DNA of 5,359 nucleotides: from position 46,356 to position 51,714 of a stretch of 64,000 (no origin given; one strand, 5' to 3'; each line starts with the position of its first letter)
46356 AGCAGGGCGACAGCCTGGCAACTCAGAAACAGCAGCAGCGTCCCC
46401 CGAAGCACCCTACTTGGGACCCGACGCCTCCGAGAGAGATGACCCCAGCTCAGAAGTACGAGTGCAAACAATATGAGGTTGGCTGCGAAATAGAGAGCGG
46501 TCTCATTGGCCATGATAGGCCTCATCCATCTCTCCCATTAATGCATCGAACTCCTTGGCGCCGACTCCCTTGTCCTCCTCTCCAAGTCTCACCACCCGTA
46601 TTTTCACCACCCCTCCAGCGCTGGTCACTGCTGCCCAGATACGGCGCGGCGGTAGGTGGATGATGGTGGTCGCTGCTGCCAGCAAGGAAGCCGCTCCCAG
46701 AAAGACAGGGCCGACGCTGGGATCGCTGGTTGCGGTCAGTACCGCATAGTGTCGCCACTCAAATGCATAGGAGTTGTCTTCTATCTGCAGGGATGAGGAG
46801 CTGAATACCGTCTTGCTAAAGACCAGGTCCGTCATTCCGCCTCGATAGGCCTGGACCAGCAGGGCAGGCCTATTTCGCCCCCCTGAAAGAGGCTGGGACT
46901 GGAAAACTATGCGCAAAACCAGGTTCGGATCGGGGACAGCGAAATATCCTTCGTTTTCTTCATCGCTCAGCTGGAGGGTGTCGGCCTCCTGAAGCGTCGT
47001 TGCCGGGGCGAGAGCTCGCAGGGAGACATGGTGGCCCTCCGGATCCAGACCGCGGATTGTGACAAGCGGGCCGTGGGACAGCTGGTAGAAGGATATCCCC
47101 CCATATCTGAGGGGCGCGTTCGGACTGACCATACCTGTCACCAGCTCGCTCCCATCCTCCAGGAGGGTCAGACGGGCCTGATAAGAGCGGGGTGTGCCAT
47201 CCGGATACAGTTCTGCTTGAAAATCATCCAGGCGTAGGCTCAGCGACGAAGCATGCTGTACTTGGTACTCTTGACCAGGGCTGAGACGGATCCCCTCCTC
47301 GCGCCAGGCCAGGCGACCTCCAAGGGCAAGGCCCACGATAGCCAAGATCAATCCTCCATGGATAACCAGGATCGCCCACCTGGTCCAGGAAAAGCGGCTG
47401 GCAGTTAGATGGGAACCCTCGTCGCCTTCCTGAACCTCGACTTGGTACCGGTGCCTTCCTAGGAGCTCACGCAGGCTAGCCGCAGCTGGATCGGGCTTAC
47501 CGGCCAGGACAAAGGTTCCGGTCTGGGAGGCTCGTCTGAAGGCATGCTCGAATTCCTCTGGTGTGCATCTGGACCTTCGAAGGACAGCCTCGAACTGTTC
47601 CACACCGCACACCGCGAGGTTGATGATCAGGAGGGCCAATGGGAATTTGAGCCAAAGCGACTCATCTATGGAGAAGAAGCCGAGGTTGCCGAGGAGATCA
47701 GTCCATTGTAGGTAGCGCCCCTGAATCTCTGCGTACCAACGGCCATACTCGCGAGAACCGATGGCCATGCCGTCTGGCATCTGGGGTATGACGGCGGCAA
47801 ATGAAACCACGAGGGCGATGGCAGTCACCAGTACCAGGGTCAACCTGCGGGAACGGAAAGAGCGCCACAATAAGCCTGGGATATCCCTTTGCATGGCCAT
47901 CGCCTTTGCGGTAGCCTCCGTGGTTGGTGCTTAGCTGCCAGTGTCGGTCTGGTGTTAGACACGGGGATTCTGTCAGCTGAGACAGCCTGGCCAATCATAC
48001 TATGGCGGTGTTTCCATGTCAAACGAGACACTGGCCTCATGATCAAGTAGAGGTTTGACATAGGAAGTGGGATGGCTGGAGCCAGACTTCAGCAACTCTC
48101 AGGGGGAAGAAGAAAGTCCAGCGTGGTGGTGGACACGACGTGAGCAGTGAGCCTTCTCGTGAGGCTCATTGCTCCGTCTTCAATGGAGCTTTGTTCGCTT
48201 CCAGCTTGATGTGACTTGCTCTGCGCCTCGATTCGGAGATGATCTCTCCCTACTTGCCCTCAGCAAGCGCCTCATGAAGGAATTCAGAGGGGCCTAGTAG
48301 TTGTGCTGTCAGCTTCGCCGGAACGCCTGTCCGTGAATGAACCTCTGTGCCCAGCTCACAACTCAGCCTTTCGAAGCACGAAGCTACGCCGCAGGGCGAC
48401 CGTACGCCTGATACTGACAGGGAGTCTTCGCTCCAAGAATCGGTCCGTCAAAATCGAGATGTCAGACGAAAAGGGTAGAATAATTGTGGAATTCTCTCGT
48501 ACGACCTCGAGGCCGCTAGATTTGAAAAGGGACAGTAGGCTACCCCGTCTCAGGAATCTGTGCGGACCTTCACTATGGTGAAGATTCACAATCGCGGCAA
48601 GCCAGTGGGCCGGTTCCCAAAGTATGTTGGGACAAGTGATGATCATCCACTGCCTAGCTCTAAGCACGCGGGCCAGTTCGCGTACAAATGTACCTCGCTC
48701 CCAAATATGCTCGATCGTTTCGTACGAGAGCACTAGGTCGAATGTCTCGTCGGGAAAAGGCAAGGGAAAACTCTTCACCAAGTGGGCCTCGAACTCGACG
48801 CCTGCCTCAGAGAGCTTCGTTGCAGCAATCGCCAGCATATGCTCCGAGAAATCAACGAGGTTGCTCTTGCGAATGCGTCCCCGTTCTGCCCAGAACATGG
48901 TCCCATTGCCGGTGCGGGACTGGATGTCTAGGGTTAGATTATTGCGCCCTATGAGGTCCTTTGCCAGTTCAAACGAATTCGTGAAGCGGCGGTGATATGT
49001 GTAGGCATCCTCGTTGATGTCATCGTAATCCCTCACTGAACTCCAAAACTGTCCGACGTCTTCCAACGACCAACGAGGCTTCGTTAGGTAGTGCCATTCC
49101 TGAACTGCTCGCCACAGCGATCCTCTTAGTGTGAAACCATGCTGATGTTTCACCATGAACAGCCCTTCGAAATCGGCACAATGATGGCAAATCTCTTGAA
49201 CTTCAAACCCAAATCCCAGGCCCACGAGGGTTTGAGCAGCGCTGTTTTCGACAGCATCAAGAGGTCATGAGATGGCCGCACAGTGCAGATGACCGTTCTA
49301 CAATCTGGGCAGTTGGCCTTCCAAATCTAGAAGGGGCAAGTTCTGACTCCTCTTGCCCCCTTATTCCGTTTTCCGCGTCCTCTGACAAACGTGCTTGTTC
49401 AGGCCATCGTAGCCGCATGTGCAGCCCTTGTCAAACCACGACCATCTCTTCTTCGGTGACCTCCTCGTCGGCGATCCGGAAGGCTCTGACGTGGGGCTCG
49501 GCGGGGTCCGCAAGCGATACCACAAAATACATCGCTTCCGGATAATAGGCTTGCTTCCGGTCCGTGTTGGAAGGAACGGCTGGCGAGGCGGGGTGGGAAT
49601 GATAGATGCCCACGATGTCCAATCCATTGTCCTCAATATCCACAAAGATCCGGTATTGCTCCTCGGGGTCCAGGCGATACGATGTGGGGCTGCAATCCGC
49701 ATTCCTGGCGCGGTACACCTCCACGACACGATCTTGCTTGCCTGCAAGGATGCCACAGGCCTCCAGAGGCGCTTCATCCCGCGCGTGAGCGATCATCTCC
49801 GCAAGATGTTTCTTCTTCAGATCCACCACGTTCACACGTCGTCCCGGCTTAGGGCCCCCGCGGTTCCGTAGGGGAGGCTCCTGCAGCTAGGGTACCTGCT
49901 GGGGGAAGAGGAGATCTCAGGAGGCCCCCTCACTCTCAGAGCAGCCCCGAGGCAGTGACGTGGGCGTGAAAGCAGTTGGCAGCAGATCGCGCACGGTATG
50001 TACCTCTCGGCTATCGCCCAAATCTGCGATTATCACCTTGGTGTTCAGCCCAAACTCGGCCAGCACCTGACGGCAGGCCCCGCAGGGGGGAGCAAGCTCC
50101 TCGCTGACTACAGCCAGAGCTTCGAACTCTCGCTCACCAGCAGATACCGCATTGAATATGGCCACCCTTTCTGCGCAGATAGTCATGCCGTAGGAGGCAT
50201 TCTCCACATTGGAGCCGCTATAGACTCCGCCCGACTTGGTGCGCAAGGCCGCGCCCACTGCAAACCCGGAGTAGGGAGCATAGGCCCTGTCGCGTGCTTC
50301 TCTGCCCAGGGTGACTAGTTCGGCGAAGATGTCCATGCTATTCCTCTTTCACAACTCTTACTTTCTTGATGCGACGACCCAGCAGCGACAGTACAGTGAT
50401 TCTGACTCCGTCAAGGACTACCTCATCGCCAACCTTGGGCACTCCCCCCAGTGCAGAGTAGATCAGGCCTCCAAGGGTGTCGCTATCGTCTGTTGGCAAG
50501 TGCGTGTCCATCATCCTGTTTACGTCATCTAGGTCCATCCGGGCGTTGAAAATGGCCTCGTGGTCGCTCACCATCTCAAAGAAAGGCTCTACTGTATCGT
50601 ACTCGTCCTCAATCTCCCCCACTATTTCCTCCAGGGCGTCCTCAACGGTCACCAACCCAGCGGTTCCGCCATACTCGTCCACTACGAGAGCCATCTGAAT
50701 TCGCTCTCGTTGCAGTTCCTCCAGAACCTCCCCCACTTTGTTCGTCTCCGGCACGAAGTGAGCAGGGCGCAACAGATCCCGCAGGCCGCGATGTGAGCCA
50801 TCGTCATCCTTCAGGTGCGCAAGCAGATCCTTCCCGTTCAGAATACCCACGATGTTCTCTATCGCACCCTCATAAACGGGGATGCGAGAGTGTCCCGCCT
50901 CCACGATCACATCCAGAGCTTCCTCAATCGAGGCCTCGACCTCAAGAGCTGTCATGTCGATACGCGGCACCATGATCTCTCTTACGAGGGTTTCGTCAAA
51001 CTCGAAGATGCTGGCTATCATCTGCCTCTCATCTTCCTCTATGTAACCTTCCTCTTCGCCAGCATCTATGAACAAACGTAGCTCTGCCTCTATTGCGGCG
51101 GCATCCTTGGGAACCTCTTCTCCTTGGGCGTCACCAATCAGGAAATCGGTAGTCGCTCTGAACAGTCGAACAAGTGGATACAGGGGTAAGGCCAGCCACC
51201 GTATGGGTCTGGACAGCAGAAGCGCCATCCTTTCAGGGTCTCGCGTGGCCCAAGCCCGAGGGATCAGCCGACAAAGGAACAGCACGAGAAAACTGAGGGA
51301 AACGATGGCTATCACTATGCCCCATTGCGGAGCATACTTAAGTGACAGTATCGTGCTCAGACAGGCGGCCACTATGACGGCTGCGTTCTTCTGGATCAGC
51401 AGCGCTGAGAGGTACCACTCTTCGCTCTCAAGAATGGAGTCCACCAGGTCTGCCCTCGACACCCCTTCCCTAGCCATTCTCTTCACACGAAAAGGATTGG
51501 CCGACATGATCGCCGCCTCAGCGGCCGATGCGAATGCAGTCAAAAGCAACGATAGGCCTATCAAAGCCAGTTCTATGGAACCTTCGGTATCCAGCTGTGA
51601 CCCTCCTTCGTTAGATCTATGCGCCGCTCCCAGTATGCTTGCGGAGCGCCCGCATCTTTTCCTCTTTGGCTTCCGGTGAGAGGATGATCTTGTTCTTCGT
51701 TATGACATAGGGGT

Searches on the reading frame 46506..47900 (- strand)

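Call 82: search_protein_families(library=pfam, proteins=[window:46506-47900:-], max_evalue=0.00001)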
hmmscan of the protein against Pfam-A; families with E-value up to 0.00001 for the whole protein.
window:46506-47900:- (465 aa): 1 family
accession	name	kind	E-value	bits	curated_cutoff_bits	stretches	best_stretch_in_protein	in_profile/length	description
PF05140.19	ResB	-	7.4e-48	164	24.6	1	19-451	2-485/486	ResB-like family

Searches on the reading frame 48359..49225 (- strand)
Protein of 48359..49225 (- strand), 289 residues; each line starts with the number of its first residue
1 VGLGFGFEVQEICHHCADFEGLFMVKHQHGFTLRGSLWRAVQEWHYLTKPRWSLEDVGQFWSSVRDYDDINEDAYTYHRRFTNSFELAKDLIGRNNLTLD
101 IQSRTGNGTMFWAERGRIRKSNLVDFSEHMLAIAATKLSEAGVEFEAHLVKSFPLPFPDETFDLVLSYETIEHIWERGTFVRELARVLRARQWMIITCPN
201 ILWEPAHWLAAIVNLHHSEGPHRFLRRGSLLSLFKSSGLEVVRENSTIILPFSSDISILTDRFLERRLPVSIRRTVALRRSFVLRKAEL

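Call 82: search_protein_families(library=pfam, proteins=[window:48359-49225:-], max_evalue=0.00001)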
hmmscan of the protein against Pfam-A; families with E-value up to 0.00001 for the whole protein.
window:48359-49225:- (289 aa): 5 families
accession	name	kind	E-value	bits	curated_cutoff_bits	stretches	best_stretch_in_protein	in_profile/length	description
PF08241.18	Methyltransf_11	-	1.4e-15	58.1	21.2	1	99-195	1-94/95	Methyltransferase domain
PF13649.12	Methyltransf_25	-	1.7e-13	51.5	27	1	99-189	2-94/97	Methyltransferase domain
PF13847.12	Methyltransf_31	-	4.2e-08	33.4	27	1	98-200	7-113/145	Methyltransferase domain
PF08242.18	Methyltransf_12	-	1.3e-07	32.7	30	1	99-190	1-94/98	Methyltransferase domain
PF01209.24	Ubie_methyltran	-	2.4e-07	30.8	20.1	1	60-190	12-145/233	ubiE/COQ5 methyltransferase family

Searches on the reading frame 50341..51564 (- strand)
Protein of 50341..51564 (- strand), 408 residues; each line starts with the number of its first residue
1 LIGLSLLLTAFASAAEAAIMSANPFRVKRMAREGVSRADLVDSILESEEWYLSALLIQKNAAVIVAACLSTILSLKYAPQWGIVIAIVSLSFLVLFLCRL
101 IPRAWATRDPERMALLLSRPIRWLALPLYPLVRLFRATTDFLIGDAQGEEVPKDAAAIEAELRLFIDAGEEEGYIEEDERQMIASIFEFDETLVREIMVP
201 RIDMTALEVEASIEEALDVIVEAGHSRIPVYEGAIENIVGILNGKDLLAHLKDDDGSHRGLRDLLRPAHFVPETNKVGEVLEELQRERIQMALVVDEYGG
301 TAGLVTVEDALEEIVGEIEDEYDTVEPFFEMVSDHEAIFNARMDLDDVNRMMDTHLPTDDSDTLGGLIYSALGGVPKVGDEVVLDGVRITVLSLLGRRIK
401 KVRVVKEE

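Call 82: search_protein_families(library=pfam, proteins=[window:50341-51564:-], max_evalue=0.00001)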
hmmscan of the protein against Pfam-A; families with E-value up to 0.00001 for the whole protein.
window:50341-51564:- (408 aa): 3 families
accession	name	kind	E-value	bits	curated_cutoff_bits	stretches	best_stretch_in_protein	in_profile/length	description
PF01595.25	CNNM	-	1.2e-35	123.2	28.4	1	4-179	5-181/181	Cyclin M transmembrane N-terminal domain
PF03471.22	CorC_HlyC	-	1.3e-21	76.8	27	1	331-407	2-80/81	Transporter associated domain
PF00571.33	CBS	-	3.4e-15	56.6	24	2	194-252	1-56/57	CBS domain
